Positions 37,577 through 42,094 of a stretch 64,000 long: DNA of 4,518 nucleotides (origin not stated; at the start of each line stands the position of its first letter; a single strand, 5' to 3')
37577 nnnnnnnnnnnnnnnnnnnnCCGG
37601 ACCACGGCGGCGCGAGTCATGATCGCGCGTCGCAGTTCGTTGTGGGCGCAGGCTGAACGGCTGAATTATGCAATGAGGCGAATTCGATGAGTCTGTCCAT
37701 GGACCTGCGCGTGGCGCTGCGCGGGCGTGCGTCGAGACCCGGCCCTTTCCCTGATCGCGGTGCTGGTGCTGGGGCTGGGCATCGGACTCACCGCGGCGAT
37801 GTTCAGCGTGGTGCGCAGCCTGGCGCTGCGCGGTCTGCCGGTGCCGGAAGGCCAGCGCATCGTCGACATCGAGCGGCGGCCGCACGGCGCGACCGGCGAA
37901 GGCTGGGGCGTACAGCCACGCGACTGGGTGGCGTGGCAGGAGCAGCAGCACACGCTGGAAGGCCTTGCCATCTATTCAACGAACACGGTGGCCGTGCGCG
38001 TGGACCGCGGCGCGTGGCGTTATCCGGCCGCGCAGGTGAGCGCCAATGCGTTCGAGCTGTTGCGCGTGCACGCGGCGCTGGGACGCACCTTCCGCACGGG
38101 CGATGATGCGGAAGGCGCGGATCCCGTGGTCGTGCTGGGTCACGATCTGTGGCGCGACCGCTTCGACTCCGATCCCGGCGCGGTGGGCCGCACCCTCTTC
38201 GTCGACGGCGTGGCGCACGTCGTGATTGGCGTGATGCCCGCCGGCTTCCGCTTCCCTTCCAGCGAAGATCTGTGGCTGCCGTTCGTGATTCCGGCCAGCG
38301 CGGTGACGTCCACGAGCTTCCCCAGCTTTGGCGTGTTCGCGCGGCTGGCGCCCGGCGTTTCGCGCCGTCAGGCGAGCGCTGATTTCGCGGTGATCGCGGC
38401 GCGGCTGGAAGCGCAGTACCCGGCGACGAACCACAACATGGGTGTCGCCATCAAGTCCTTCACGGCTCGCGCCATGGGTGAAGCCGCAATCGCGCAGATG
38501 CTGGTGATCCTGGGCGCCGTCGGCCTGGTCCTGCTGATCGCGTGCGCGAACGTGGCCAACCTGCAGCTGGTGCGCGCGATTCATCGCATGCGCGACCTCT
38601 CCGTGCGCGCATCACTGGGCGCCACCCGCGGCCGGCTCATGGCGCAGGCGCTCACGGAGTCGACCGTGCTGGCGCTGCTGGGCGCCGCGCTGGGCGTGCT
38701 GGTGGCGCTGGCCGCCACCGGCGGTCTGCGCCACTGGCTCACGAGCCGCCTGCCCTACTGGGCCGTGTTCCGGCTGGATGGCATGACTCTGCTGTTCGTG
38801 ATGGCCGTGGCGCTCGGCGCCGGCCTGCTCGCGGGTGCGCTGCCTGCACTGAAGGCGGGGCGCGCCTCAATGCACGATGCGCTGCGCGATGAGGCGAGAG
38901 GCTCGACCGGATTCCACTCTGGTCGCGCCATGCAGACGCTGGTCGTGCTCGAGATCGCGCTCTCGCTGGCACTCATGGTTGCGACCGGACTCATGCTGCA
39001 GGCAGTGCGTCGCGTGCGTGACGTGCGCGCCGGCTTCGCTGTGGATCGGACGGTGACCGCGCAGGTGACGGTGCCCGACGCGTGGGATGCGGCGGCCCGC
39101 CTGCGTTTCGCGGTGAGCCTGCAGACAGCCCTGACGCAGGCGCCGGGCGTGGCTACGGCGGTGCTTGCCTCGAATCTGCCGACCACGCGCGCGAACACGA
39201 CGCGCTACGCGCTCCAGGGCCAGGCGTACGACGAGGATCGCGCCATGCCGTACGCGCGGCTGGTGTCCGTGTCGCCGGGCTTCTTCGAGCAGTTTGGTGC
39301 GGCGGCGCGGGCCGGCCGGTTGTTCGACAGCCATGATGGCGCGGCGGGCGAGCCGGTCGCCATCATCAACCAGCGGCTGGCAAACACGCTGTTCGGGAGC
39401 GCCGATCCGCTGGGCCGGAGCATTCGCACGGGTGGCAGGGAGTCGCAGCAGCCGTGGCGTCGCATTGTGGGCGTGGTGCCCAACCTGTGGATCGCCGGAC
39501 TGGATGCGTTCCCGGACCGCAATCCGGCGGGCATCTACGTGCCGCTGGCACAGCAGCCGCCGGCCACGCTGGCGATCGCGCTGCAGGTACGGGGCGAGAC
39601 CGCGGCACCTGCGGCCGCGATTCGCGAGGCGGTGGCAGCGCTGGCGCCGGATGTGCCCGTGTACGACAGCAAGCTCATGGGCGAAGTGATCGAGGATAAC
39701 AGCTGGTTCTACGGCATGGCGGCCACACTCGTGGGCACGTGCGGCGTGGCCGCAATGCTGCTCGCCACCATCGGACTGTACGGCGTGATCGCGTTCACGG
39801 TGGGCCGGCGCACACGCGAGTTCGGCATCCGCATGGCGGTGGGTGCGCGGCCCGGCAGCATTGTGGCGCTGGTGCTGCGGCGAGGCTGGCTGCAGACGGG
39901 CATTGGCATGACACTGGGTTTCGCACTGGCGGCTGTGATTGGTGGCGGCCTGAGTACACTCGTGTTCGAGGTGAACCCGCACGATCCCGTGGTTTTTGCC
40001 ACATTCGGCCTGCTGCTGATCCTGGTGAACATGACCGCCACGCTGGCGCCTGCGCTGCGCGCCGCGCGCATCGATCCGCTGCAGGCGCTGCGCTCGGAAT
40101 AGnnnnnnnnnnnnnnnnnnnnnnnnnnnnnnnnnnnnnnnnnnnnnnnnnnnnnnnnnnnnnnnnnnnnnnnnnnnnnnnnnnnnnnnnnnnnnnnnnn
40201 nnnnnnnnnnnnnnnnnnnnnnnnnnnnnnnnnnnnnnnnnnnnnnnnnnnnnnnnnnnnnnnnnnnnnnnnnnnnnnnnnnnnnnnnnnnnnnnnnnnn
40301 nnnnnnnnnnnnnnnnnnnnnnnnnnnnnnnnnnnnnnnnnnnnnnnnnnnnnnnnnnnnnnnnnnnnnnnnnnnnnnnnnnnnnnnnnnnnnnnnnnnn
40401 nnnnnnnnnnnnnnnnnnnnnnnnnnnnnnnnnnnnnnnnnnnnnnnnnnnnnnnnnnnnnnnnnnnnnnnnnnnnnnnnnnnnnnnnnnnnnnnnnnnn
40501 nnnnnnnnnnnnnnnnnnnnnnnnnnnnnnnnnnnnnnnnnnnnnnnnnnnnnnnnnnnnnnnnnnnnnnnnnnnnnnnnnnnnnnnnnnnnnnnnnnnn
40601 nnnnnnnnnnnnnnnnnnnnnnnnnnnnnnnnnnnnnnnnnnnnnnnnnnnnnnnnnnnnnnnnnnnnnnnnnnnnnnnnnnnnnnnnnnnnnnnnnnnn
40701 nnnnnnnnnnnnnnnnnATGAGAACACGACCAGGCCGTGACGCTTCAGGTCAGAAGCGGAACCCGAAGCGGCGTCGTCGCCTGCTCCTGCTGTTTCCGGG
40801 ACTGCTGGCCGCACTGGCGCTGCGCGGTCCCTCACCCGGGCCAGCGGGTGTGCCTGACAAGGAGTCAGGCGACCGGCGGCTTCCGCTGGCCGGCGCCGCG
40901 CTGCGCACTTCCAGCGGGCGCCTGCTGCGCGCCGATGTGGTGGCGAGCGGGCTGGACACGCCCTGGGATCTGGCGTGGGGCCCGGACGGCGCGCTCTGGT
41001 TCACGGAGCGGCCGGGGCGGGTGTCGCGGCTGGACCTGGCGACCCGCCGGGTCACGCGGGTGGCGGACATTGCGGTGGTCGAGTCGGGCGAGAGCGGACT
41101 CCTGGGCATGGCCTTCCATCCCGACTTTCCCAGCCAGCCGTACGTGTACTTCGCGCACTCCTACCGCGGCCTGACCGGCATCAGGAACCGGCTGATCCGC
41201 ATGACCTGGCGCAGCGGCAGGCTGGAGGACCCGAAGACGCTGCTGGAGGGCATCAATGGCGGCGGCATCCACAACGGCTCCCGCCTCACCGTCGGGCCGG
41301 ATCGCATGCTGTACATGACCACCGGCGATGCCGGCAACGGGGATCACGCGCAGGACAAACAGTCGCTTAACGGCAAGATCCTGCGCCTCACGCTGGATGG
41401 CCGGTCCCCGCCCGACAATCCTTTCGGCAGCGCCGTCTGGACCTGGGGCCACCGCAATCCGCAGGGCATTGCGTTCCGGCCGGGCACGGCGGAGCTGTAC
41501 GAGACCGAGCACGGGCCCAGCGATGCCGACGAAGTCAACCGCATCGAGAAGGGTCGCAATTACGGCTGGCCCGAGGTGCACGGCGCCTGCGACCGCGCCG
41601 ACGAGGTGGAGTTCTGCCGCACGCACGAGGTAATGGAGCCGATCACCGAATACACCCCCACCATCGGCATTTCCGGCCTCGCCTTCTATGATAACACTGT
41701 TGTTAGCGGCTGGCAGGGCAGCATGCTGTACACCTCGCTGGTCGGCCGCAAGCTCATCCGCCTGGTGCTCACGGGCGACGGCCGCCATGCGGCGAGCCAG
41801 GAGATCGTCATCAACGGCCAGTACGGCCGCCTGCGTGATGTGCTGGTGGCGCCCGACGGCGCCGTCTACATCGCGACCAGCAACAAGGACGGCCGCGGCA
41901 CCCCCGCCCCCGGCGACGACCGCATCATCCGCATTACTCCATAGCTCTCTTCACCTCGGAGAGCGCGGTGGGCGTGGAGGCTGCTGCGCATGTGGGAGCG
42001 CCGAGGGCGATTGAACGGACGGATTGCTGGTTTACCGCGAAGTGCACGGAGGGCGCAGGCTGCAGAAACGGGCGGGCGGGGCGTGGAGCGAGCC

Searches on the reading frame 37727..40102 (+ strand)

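Call 62: search_protein_families(library=pfam, proteins=[window:37727-40102:+], max_evalue=0.0001)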
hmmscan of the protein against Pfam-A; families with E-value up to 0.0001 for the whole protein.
window:37727-40102:+ (791 aa): 2 families
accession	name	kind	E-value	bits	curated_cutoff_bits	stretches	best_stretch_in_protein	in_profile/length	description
PF12704.14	MacB_PCD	-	1.9e-32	113.7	27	2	8-219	1-203/207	MacB-like periplasmic core domain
PF02687.27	FtsX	-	4.3e-21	75.6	25.5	2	264-380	3-118/120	FtsX-like permease C-terminal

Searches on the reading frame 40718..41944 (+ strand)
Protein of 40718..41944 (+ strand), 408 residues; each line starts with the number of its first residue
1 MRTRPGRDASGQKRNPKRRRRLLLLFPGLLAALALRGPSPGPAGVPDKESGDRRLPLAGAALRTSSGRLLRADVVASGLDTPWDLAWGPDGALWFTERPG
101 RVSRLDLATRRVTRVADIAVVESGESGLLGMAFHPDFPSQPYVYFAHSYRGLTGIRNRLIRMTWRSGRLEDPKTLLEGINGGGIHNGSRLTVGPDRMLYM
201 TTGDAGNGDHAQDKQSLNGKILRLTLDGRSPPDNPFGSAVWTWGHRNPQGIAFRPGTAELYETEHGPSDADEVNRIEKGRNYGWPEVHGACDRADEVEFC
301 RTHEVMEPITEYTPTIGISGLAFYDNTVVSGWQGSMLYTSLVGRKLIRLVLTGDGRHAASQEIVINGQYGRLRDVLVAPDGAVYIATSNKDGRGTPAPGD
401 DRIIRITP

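Call 34: search_protein_families(library=pfam, proteins=[window:40718-41944:+], max_evalue=0.01)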
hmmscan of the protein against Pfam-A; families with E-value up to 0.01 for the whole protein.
window:40718-41944:+ (408 aa): 3 families
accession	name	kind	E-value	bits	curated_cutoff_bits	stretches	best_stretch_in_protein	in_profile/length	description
PF07995.17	GSDH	-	1.2e-88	298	25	1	79-393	1-329/332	Glucose / Sorbosone dehydrogenase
PF23500.1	DUF7133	-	0.0018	18.1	27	0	170-385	117-344/385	Domain of unknown function (DUF7133)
PF24684.1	Vgb_lyase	-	0.0023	17.2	50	0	81-106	98-124/290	Virginiamycin B lyase family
